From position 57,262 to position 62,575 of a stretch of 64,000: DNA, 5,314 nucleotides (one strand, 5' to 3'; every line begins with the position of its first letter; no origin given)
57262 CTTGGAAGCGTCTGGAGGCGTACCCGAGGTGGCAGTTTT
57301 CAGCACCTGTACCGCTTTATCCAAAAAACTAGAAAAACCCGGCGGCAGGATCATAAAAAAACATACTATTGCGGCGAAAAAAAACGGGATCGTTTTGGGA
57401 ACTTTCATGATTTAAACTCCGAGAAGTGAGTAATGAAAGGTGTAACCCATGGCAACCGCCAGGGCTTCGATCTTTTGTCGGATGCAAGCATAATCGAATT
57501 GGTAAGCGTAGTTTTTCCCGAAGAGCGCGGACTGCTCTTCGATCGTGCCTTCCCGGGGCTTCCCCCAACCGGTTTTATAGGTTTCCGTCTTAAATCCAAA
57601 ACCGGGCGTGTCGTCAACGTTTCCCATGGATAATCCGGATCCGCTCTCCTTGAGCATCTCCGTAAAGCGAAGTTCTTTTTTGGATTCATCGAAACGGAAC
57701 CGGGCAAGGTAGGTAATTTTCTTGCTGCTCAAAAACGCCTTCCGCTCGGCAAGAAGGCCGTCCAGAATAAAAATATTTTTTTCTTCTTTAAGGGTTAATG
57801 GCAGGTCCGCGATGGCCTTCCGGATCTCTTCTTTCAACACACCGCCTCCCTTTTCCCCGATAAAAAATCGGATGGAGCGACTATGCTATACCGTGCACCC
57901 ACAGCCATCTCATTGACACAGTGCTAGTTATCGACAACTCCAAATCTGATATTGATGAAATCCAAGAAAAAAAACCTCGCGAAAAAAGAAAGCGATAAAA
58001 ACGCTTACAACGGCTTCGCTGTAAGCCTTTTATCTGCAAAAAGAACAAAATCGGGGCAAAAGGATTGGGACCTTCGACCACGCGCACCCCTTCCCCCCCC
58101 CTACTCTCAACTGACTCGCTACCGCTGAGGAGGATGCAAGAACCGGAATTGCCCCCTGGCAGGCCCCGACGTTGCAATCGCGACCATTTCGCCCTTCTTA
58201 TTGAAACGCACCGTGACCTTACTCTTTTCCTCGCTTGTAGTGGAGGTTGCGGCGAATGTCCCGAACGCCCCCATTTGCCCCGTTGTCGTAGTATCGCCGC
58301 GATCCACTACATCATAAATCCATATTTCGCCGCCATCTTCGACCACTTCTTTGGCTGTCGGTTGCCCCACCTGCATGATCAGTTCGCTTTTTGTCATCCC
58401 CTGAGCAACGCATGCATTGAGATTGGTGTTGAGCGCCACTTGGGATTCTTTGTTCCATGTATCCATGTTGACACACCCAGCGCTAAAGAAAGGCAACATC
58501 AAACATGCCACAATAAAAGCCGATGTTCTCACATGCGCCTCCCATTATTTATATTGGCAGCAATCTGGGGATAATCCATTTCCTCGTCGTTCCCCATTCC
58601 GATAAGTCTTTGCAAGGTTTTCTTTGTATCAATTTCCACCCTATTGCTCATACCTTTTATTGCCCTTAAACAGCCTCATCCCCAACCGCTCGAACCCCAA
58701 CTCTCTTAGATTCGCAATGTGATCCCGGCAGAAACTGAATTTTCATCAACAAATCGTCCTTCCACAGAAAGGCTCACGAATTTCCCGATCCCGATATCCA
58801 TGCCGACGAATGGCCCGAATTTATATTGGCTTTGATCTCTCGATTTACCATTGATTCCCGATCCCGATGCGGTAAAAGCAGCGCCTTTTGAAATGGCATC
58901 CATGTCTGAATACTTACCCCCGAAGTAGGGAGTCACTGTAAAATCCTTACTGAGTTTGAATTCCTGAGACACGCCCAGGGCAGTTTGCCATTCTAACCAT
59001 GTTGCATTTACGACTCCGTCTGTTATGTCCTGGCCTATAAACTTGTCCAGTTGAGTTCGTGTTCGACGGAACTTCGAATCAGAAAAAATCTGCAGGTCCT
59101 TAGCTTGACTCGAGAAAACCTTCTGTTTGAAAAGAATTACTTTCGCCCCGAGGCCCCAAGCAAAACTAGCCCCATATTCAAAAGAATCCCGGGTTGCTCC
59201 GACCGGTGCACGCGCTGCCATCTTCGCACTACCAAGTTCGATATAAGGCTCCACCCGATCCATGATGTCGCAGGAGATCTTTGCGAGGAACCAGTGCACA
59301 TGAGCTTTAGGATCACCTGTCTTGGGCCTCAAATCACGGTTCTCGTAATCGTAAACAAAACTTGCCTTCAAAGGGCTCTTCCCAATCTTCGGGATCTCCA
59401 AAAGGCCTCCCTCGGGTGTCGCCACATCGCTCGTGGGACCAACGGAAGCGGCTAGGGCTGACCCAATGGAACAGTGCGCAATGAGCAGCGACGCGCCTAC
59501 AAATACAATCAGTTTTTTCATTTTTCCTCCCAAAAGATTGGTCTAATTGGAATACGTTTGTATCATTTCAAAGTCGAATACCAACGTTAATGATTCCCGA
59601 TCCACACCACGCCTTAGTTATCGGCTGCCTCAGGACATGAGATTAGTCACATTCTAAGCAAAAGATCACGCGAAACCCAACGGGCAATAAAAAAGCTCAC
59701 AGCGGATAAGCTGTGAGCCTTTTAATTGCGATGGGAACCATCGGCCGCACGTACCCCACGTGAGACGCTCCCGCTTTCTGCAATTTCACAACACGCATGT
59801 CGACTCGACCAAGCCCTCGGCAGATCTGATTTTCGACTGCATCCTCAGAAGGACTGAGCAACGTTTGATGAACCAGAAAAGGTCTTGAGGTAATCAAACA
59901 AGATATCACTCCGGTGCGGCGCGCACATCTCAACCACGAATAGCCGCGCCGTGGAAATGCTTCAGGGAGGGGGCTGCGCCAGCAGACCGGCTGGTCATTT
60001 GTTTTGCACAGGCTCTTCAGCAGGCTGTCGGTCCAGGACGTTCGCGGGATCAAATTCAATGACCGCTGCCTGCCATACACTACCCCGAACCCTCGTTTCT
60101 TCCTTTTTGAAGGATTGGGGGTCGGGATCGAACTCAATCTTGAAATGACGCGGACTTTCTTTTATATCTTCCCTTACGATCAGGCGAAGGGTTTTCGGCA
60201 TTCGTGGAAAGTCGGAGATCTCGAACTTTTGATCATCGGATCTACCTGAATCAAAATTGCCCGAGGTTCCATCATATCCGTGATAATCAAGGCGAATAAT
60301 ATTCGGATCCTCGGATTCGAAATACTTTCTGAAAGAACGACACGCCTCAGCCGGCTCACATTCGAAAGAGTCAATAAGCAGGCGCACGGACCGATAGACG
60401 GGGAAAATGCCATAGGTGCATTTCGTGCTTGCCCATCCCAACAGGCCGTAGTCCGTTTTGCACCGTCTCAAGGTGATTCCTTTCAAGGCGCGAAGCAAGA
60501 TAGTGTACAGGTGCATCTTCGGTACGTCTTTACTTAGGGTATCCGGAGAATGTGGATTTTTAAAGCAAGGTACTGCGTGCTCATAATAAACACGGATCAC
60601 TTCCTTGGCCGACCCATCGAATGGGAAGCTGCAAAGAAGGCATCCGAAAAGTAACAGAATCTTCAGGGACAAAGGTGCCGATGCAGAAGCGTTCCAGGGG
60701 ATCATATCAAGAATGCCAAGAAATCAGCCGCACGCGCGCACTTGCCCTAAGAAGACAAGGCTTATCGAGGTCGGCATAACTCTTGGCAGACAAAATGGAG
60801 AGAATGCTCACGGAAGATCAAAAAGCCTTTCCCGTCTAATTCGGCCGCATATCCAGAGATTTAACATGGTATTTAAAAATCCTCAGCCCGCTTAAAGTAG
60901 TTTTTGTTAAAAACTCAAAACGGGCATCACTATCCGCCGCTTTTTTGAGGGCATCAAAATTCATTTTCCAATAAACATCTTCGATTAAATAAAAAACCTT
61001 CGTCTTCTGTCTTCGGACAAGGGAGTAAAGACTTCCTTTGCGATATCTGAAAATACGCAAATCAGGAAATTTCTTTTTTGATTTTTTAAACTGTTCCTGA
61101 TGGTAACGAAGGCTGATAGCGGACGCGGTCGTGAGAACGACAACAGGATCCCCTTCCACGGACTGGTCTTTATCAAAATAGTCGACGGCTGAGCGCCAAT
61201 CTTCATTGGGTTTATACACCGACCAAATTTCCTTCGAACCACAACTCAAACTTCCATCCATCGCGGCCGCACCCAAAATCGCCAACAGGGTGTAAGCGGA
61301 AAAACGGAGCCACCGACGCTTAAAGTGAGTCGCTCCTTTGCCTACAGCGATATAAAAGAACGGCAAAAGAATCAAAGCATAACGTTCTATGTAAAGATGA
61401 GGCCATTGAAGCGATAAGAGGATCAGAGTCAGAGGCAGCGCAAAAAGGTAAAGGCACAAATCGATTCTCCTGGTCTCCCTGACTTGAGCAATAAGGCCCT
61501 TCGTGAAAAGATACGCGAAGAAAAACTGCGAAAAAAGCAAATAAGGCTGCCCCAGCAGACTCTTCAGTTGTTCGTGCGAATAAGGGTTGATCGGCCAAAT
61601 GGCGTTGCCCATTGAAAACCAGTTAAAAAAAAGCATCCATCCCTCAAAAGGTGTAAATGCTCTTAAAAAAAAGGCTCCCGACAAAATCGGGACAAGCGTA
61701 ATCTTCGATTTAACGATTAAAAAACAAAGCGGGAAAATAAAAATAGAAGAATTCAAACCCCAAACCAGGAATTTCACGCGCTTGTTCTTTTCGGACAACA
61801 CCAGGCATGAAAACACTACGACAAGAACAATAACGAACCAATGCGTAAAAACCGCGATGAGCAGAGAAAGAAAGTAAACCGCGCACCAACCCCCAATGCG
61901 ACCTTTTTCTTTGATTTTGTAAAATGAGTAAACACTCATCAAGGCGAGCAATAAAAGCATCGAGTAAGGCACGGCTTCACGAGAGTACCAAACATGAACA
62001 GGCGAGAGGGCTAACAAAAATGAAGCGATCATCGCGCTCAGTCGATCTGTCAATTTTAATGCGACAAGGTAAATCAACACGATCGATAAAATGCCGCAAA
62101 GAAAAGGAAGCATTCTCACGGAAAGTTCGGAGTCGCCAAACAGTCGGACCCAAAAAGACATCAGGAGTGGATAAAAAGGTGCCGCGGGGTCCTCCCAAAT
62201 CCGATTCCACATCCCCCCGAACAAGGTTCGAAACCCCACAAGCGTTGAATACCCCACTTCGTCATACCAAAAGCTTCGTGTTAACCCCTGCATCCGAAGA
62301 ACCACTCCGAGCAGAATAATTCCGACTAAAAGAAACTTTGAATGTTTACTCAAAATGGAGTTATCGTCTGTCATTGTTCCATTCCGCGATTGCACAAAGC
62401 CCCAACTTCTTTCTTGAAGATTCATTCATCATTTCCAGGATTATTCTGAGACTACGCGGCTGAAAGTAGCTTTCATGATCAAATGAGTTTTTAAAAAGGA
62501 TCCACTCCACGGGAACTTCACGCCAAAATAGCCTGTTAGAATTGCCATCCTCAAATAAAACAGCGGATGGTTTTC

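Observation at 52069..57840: Giant Ig-repeat secreted protein with a 1000-aa uncharacterised C-terminal region and a tightly coupled small upstream partner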

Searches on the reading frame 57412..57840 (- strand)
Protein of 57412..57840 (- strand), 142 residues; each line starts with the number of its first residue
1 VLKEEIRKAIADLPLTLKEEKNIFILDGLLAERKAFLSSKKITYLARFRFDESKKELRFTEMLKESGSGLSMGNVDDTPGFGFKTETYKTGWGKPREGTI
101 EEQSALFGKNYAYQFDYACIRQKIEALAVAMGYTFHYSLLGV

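Call 5: search_protein_families(library=pfam, proteins=[window:57412-57840:-], max_evalue=0.01)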
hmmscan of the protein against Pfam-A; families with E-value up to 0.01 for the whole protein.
window:57412-57840:- (142 aa): 0 families

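Call 6: search_protein_families(library=ncbifam, proteins=[window:57412-57840:-], max_evalue=0.01)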
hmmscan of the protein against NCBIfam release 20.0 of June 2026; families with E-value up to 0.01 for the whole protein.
window:57412-57840:- (142 aa): 0 families

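Call 8: search_protein_families(library=phrogs, proteins=[window:57412-57840:-], max_evalue=0.1)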
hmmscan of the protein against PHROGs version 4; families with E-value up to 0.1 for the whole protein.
window:57412-57840:- (142 aa): 0 families

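Call 9: search_protein_families(library=padloc, proteins=[window:57412-57840:-], max_evalue=0.1)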
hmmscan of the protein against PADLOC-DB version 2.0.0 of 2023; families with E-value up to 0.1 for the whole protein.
window:57412-57840:- (142 aa): 0 families

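Call 18: find_homologous_proteins(query=window:57412-57840:-)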
Query window:57412-57840:- (142 aa): 598 proteins with E <= 0.001 among 837 candidates; the best 120 are listed.
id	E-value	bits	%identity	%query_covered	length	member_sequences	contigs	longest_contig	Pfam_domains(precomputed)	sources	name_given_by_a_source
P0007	2.9e-87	308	99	100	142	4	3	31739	-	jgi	-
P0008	3.9e-76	271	88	100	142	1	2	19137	-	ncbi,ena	-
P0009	9.8e-46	173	60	98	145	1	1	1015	-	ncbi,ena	-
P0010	1.3e-45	173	59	98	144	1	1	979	-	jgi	jgi:hypothetical protein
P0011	5.0e-45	171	62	98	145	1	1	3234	-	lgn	-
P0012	6.8e-45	170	61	98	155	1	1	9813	-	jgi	jgi:hypothetical protein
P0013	1.0e-44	170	60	96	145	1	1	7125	-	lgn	-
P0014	2.0e-44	169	59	100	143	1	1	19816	-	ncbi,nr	ncbi:MAG: hypothetical protein PHY18_01750 [Dehalococcoidales bacterium]|nr:hypothetical protein [De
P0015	2.5e-44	169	61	99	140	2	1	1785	-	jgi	jgi:hypothetical protein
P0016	3.0e-44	168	60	100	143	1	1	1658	-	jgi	jgi:hypothetical protein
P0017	3.0e-44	168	60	100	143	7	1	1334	-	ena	-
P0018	3.4e-44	168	60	96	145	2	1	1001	-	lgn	-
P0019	3.5e-44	168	62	98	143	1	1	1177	-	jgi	jgi:hypothetical protein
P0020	3.7e-44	168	60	100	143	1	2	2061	-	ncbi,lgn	-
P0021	4.6e-44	168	61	96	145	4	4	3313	-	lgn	-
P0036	3.9e-43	165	60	96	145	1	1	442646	-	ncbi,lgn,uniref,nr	ncbi:hypothetical protein [Prosthecobacter sp.]|uniref:hypothetical protein n=1 Tax=Prosthecobacter 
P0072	5.5e-42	161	56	100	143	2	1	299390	-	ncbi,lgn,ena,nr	ncbi:MAG: hypothetical protein PHI12_00210 [Dehalococcoidales bacterium]|nr:hypothetical protein [De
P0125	1.3e-40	156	57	100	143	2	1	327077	-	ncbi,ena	-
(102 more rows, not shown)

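Call 19: find_encoding_contigs(protein=P0036, flank=6000, max_places=1)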
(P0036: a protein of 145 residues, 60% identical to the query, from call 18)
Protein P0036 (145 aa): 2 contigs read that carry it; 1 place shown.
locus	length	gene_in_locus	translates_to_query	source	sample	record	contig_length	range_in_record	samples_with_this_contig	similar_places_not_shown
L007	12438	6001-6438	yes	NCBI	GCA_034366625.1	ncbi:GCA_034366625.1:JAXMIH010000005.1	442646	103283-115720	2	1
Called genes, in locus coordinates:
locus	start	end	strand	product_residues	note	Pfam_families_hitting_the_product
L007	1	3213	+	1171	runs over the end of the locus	PF00289:Biotin_carb_N, PF02222:ATP-grasp, PF02786:CPSase_L_D2, PF07478:Dala_Dala_lig_C, PF02785:Biotin_carb_C, PF00682:HMGL-like, PF02436:PYC_OADA, PF00364:Biotin_lipoyl, +2 more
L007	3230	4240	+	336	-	-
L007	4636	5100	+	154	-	PF01797:Y1_Tnp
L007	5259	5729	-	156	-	-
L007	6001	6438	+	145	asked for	-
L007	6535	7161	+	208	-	PF07963:N_methyl (weak)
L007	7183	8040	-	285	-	-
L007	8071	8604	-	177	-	-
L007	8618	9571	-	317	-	PF00532:Peripla_BP_1, PF13407:Peripla_BP_4, PF13377:Peripla_BP_3 (faint)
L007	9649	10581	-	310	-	PF14100:DUF6807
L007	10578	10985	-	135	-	-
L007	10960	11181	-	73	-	-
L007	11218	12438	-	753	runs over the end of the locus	PF00144:Beta-lactamase, PF07075:NamZ_N, PF20732:NamZ_C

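Call 20: find_encoding_contigs(protein=P0072, flank=6000, max_places=1)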
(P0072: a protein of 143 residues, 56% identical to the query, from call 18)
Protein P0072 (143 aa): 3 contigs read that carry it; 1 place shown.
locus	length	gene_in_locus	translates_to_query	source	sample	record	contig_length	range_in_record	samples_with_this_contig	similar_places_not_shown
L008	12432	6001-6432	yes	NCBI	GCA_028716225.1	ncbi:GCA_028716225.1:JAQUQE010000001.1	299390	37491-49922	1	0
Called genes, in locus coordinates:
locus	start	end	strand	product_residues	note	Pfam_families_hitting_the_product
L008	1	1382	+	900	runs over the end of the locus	PF13302:Acetyltransf_3 (weak), PF00583:Acetyltransf_1, PF13508:Acetyltransf_7 (weak), PF02629:CoA_binding, PF13380:CoA_binding_2, PF13607:Succ_CoA_lig, PF19045:Ligase_CoA_2 (faint), PF13549:ATP-grasp_5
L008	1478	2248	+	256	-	-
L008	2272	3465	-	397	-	PF00089:Trypsin, PF13365:Trypsin_2, PF00595:PDZ (faint), PF13180:PDZ_2, PF17820:PDZ_6 (faint)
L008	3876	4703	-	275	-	PF06831:H2TH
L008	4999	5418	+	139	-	-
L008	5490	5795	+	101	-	-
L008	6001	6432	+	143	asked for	-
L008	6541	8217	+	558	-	PF17936:Big_6 (faint), PF22904:NOMO1-like_2nd (faint)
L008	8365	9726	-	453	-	PF00939:Na_sulph_symp (weak), PF03600:CitMHS, PF02040:ArsB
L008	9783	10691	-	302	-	PF00582:Usp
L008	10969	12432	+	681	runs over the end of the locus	PF09488:Osmo_MPGsynth, PF08282:Hydrolase_3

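Call 21: find_encoding_contigs(protein=P0125, flank=6000, max_places=1)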
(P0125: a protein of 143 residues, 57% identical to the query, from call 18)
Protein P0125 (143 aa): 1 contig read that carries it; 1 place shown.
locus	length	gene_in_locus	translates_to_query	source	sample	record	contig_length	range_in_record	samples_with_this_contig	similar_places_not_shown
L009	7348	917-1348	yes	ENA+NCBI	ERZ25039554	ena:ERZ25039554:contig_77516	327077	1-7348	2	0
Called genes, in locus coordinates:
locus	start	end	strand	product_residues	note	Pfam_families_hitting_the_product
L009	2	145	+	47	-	?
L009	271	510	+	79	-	-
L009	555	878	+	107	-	-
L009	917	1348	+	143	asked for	-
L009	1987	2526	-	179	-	-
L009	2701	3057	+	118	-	PF01022:HTH_5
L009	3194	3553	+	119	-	PF08818:DUF1801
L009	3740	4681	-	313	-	PF01040:UbiA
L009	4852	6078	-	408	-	PF04055:Radical_SAM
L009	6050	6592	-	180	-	PF02310:B12-binding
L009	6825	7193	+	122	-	PF01219:DAGK_prokar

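Call 52: search_solved_structures(query=A4, max_evalue=10)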
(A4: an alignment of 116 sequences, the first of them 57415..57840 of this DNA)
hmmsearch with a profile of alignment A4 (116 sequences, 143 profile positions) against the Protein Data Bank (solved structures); distinct sequences matched with E-value up to 10: 3.
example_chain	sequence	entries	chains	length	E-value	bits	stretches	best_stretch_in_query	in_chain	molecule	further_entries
5mq0_V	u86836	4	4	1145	1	12.6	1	87-121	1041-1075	Pre-mRNA-splicing factor ATP-dependent RNA helicase PRP22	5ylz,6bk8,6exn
9dtr_V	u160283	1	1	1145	1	12.6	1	87-121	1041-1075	Pre-mRNA-splicing factor ATP-dependent RNA helicase PRP22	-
4m01_A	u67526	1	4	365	1.1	12.5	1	62-96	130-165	Serine-rich adhesin for platelets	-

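Call 59: predict_structure(alignment_id=A4)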
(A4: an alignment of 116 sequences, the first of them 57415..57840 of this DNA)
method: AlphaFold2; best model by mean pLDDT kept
length: 142 residues; sequences in the alignment: 116
mean_pLDDT: 71.2   pTM: 0.65
mean pLDDT of the five models: 71.2, 68.5, 67.3, 66.9, 66.5
residues with pLDDT >= 90: 0; 70-90: 83; 50-70: 31; < 50: 28
segments of 3 or more residues with pLDDT < 50: 68-79, 83-95
pLDDT, mean of each block of 10 residues (from residue 1): 85 85 85 70 85 86 64 40 48 52 67 69 88 80 37
secondary structure, 60 per line:
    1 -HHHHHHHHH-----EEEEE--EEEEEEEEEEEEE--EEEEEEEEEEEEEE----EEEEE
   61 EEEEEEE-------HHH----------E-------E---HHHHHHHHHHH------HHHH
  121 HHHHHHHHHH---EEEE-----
elements in order: H2-10 E16-20 E23-35 E38-51 E56-67 H100-110 H117-130 E134-137

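Call 68: search_protein_families(library=pfam, proteins=[window:57415-57840:-], max_evalue=1)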
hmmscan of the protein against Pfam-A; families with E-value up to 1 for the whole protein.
window:57415-57840:- (142 aa): 0 families

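Call 70: find_encoding_contigs(protein=P0008, flank=10000, max_places=2)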
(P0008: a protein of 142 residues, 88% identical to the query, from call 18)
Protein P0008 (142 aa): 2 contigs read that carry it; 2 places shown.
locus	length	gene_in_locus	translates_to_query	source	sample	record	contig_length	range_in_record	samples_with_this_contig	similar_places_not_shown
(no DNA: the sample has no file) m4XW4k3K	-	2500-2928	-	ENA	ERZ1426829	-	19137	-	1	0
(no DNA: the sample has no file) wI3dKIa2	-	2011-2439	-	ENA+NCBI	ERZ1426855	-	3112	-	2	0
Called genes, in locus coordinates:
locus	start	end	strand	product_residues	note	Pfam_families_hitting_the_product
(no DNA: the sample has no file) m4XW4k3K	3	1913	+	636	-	?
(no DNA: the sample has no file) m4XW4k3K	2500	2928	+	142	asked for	-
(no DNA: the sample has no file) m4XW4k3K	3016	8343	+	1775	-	PF00635:Motile_Sperm (faint), PF07610:DUF1573 (faint), PF21310:OCRL-like_ASH (faint), PF22067:Cep192_D3 (faint), PF24507:Ig_CFAP65_4th (faint), PF19190:BACON_2 (weak), PF22076:Cep192_D6 (weak), PF22544:HYDIN_VesB_CFA65-like_Ig (weak)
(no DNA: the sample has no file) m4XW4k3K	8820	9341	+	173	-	-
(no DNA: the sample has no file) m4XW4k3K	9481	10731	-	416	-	PF09136:Glucodextran_B (faint), PF17936:Big_6 (faint), PF19077:Big_13 (faint)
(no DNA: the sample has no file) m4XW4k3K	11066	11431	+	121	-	-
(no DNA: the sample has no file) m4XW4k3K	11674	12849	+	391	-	PF13231:PMT_2 (weak)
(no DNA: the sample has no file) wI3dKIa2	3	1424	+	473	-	?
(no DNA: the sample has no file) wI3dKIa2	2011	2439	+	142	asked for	-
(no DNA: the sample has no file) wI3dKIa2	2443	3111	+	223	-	?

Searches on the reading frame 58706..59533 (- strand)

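Call 5: search_protein_families(library=pfam, proteins=[window:58706-59533:-], max_evalue=0.01)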
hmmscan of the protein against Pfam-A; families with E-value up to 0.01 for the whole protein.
window:58706-59533:- (275 aa): 1 family
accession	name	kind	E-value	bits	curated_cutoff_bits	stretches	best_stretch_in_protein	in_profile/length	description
PF03797.25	Autotransporter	-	0.004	17.4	26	0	182-247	118-183/255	Autotransporter beta-domain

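Call 6: search_protein_families(library=ncbifam, proteins=[window:58706-59533:-], max_evalue=0.01)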
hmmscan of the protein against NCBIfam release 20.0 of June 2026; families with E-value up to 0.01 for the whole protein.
window:58706-59533:- (275 aa): 0 families

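Call 8: search_protein_families(library=phrogs, proteins=[window:58706-59533:-], max_evalue=0.1)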
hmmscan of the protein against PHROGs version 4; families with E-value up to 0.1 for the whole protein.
window:58706-59533:- (275 aa): 0 families

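Call 9: search_protein_families(library=padloc, proteins=[window:58706-59533:-], max_evalue=0.1)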
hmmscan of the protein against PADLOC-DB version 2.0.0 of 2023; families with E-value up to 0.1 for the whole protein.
window:58706-59533:- (275 aa): 0 families

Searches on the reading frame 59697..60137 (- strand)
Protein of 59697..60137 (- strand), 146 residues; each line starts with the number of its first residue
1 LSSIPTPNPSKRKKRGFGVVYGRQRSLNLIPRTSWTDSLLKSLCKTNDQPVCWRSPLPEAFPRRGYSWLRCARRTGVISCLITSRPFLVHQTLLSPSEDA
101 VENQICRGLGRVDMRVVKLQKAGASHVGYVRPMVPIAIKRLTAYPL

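Call 5: search_protein_families(library=pfam, proteins=[window:59697-60137:-], max_evalue=0.01)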
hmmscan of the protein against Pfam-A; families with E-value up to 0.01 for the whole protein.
window:59697-60137:- (146 aa): 1 family
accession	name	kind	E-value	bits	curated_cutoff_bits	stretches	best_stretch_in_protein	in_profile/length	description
PF16758.11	UL141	-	0.0038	17.4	35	1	4-53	137-185/191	Herpes-like virus membrane glycoprotein UL141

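Call 6: search_protein_families(library=ncbifam, proteins=[window:59697-60137:-], max_evalue=0.01)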
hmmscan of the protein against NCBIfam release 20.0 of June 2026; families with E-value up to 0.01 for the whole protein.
window:59697-60137:- (146 aa): 0 families

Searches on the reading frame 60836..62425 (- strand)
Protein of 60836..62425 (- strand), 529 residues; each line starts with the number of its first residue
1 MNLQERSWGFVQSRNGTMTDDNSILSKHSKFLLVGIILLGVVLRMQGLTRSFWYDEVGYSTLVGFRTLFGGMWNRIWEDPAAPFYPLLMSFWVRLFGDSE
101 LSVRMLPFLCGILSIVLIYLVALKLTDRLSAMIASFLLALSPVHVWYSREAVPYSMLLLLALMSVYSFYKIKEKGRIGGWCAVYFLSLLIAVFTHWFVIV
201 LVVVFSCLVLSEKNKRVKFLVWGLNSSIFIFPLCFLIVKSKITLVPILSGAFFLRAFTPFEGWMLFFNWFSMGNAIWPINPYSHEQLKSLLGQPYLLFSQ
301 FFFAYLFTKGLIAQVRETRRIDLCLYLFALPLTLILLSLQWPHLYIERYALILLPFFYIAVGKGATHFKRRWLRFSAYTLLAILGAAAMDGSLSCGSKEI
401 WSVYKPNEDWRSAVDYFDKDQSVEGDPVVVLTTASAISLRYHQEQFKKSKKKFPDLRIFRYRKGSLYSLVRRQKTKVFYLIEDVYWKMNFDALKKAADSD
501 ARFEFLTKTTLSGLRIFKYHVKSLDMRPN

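Call 5: search_protein_families(library=pfam, proteins=[window:60836-62425:-], max_evalue=0.01)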
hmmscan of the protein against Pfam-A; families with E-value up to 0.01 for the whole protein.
window:60836-62425:- (529 aa): 2 families
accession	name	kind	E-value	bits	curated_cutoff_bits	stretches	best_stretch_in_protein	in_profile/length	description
PF13231.12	PMT_2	-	5.3e-15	56.4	26.1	1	82-217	3-139/160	Dolichyl-phosphate-mannose-protein mannosyltransferase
PF02366.24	PMT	-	3.1e-08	33.9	22.7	1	97-257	79-237/245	Dolichyl-phosphate-mannose-protein mannosyltransferase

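Call 6: search_protein_families(library=ncbifam, proteins=[window:60836-62425:-], max_evalue=0.01)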
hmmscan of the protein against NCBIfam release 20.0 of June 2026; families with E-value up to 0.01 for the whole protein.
window:60836-62425:- (529 aa): 3 families
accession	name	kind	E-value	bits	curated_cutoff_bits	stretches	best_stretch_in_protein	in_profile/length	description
TIGR03663.1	TIGR03663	subfamily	1.5e-11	44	126.25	1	33-216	4-185/435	flippase activity-associated protein Agl23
NF052499.1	MnslTaseMT1671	equivalog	5.2e-07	28.5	900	1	38-232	35-231/523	mannosyltransferase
TIGR04154.1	archaeo_STT3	subfamily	0.0007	18.1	450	1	83-146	71-141/831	oligosaccharyl transferase, archaeosortase A system-associated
